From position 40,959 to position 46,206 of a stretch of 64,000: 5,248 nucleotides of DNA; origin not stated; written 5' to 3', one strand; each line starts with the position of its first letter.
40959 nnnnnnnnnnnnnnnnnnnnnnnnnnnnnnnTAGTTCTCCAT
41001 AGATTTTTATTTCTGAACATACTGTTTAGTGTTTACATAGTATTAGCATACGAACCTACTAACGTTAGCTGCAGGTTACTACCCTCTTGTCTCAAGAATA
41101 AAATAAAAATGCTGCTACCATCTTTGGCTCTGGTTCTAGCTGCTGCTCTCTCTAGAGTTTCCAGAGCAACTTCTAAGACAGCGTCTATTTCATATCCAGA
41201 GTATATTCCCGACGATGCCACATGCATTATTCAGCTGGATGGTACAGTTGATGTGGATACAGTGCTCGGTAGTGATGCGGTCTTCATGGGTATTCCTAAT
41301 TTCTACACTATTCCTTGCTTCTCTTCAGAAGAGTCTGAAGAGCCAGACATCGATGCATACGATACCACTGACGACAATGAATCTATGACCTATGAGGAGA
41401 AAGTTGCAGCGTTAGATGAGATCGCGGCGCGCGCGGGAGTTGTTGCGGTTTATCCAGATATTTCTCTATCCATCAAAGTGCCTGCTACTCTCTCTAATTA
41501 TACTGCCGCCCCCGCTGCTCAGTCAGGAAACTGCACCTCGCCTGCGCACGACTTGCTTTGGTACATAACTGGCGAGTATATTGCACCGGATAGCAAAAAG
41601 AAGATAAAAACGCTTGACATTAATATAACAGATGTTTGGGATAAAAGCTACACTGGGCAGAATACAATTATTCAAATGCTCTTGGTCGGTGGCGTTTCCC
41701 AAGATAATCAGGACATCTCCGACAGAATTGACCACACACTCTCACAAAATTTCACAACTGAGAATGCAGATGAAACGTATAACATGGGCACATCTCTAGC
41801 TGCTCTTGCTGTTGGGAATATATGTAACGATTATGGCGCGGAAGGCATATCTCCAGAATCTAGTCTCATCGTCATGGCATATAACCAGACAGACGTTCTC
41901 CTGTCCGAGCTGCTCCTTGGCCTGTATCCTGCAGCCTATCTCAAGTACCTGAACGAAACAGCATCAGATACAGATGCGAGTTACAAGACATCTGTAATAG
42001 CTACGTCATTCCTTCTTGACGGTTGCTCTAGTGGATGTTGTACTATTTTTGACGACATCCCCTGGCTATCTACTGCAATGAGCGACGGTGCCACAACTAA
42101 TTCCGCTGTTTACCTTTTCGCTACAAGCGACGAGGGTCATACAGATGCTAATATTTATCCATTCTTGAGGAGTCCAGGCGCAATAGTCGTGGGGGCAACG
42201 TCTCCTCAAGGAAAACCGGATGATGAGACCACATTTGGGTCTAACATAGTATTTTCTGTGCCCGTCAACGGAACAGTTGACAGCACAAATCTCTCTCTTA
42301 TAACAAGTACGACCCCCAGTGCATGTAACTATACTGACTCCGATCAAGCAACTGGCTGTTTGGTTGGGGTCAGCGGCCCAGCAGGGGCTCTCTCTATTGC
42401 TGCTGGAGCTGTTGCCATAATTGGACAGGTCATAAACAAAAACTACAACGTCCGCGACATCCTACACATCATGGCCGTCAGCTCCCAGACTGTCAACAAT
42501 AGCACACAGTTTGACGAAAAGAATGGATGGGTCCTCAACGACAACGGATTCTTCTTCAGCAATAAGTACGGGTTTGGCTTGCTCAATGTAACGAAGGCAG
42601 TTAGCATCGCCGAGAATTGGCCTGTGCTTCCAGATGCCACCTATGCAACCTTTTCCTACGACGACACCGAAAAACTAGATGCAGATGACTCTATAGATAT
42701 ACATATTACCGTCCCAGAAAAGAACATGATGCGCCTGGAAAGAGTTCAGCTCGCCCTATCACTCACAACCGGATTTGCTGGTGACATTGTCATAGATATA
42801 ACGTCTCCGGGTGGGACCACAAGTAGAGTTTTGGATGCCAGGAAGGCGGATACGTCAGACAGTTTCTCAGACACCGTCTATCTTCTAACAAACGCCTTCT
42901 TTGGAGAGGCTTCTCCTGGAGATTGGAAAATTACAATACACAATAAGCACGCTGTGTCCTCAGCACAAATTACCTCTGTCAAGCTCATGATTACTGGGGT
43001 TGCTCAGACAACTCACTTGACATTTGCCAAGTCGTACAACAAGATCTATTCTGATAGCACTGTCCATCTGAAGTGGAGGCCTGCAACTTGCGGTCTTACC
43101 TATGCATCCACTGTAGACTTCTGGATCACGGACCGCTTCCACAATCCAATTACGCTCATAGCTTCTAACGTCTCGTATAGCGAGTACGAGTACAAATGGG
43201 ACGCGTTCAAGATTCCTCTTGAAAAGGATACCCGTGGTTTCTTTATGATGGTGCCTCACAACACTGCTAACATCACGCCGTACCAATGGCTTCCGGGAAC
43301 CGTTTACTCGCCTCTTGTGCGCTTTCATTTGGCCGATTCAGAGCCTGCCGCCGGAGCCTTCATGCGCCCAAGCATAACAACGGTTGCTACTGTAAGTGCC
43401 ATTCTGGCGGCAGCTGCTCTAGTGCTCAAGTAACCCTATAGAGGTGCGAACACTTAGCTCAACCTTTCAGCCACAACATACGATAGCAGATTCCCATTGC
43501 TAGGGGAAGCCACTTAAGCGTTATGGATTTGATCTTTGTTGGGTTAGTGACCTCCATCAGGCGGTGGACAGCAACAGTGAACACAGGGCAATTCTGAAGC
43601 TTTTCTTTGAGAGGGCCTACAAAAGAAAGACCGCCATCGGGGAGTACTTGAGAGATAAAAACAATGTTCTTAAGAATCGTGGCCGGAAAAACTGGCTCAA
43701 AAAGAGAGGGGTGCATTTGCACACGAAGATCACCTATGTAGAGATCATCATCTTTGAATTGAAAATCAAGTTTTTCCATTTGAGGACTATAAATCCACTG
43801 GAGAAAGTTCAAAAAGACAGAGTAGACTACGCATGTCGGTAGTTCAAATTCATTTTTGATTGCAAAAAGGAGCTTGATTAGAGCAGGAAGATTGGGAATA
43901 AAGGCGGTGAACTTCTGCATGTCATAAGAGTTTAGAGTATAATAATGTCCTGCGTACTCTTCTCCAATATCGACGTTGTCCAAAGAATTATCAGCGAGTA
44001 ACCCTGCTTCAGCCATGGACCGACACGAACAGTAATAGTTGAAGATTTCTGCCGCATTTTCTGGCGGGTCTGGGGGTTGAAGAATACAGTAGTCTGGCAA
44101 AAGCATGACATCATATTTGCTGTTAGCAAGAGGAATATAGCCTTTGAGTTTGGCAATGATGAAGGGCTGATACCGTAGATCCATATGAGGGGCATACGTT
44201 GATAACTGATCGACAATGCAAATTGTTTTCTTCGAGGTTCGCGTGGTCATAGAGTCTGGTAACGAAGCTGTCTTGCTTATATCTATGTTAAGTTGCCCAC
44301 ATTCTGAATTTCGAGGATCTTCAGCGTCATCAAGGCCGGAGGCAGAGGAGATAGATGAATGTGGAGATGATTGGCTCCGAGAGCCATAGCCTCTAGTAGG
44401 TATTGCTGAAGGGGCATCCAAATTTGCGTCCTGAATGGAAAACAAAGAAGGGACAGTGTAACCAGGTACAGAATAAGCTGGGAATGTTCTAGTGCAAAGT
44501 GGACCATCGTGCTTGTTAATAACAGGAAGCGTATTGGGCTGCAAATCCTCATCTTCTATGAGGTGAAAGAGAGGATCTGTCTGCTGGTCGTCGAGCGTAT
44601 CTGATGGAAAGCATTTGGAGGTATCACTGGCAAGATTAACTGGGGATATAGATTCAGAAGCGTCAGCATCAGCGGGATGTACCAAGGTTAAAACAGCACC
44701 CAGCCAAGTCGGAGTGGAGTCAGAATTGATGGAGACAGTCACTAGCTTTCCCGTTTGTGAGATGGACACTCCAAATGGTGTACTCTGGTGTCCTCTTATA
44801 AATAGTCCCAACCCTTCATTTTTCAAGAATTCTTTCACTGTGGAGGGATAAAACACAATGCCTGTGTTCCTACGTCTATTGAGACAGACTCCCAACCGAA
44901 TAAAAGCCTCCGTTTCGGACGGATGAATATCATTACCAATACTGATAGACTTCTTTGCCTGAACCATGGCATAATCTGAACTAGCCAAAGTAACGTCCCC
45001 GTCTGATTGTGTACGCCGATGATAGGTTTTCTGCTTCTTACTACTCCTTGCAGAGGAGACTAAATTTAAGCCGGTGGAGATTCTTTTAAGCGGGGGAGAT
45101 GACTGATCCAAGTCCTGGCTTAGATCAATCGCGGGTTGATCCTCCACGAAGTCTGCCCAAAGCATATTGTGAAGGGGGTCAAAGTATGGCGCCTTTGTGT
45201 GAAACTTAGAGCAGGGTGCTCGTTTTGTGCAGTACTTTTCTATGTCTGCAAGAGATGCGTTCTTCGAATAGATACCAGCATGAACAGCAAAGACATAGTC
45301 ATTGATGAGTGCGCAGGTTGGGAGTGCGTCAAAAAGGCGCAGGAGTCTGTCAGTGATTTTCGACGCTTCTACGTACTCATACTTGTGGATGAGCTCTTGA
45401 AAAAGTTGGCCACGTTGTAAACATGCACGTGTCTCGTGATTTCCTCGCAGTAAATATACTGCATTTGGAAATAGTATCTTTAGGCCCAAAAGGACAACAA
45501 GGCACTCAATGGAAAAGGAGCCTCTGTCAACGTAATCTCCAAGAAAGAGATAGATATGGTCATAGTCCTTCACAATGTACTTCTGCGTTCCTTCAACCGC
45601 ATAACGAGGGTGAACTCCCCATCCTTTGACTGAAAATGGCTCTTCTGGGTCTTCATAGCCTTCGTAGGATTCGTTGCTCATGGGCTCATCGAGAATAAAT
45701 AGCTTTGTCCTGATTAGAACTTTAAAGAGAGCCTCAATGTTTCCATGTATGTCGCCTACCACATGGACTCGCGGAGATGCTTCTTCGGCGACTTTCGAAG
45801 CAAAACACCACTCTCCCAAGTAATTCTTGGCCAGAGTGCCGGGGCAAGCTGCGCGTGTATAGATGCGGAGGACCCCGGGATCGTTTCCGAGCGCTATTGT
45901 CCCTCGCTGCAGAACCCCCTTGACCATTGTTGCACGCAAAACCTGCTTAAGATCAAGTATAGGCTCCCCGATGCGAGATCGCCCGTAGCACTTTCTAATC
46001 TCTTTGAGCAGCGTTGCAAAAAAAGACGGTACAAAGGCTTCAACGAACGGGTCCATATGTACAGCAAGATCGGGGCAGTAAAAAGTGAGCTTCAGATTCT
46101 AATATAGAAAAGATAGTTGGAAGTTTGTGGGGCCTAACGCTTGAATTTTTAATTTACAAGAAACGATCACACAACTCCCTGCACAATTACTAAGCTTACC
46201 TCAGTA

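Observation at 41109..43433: Kexin/furin-like subtilase with a conserved P-domain but three of four catalytic residues replaced (a pseudo-convertase)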

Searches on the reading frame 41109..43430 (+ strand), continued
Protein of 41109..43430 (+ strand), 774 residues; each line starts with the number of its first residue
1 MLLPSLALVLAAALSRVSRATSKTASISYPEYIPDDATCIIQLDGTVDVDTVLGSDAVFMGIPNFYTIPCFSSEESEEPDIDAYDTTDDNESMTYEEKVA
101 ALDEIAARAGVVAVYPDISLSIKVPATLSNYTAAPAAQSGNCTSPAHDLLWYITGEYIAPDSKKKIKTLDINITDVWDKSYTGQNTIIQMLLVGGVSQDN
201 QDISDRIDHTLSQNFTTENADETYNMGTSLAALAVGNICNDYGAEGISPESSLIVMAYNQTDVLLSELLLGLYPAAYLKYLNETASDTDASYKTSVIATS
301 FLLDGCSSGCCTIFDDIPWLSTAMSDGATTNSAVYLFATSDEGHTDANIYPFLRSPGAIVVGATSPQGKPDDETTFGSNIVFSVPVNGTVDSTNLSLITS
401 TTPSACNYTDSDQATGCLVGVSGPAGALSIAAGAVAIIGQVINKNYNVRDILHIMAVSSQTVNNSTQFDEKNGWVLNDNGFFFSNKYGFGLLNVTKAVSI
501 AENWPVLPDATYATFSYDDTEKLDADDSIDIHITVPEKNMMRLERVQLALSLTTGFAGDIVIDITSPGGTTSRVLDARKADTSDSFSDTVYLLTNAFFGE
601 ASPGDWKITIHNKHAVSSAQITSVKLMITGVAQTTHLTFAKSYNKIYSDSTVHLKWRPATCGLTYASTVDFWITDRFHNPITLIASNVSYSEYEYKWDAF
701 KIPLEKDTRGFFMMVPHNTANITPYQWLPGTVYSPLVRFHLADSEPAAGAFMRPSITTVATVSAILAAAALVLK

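Call 62: fold_search(model_id=the predicted structure, library=pdb)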
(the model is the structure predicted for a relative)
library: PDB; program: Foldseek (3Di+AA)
matches with E <= 10: 1512; with E <= 0.001: 273
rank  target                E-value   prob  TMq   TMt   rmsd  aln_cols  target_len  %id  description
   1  2id4_B                1.9e-33  1.00  0.50  0.80   4.0       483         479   19  The 1.9 A structure of Kex2 in complex with an Ac-R-E-R-K-chloromethyl ketone inhibitor. (released 2007-05-01)
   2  2id4_A                6.3e-33  1.00  0.52  0.82   4.3       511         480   18  The 1.9 A structure of Kex2 in complex with an Ac-R-E-R-K-chloromethyl ketone inhibitor. (released 2007-05-01)
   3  7o1u                  1.1e-32  1.00  0.53  0.86   3.5       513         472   19  X-ray structure of furin in complex with the guanylhydrazone-based inhibitor 1 (BEV241) (released 2021-09-01)
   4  7qy1                  1.4e-32  1.00  0.53  0.86   3.4       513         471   19  X-ray structure of furin in complex with the dichlorophenylpyridine-based inhibitor 4 (released 2022-04-20)
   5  1ot5_A                5.3e-32  1.00  0.50  0.79   4.3       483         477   18  The 2.4 Angstrom Crystal Structure of Kex2 in complex with a peptidyl-boronic acid inhibitor (released 2003-06-17)
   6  9fie_C                9.1e-32  1.00  0.54  0.87   3.9       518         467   19  X-ray structure of furin (PCSK3) in complex with the PC1/3 (PCSK1) prodomain mutant R77A,R80A,R81A (released 2025-09-10)
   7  7lcu                  9.7e-32  1.00  0.53  0.85   3.5       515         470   19  X-ray structure of Furin bound to BOS-318, a small molecule inhibitor (released 2022-01-12)
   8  7o1y                  1.0e-31  1.00  0.54  0.87   3.0       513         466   19  X-ray structure of furin in complex with the guanylhydrazone-based inhibitor 2 (mi307) soaked at 0.25 M NaCl (released 2021-09-01)
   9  5jxg                  1.1e-31  1.00  0.53  0.86   3.8       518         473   18  Structure of the unliganded form of the proprotein convertase furin. (released 2016-10-05)
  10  5jxi                  1.1e-31  1.00  0.53  0.86   3.8       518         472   18  Structure of the unliganded form of the proprotein convertase furin in presence of EDTA. (released 2016-10-05)
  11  7o22                  1.2e-31  1.00  0.52  0.85   3.9       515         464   19  X-ray structure of furin in complex with the guanylhydrazone-based inhibitor 4 (mi359) (released 2021-09-01)
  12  9fid_A                1.4e-31  1.00  0.52  0.86   3.8       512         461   19  X-ray structure of furin (PCSK3) in complex with the PC1/3 (PCSK1) prodomain mutant R78K,R80A (released 2025-09-10)
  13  1p8j_C                1.6e-31  1.00  0.52  0.85   4.2       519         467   18  CRYSTAL STRUCTURE OF THE PROPROTEIN CONVERTASE FURIN (released 2003-07-08)
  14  4omc_A                1.6e-31  1.00  0.52  0.84   4.5       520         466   19  X-ray structure of human furin in complex with the competitive inhibitor meta-guanidinomethyl-Phac-RVR-Amba (released 2014-04-09)
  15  5jmo_A                1.7e-31  1.00  0.53  0.86   4.1       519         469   19  X-ray structure of furin in complex with the inhibitory antibody Nb14 (released 2016-12-07)
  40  6u2f_A                5.0e-14  1.00  0.35  0.45  12.2       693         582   14  PCSK9-Fab 7G7 complex bound to cis-1-amino-4-phenylcyclohexaneacyl-WNLK(hR)IGLLR - NH2 (released 2020-02-05)
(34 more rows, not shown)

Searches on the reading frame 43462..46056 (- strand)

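Call 3: search_protein_families(library=pfam, proteins=[window:43462-46056:-], max_evalue=1)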
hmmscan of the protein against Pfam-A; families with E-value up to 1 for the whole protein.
window:43462-46056:- (865 aa): 1 family
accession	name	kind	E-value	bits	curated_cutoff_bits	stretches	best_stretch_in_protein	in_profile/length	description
PF00149.33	Metallophos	-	1.3e-17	65.3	21.5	1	96-275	2-126/191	Calcineurin-like phosphoesterase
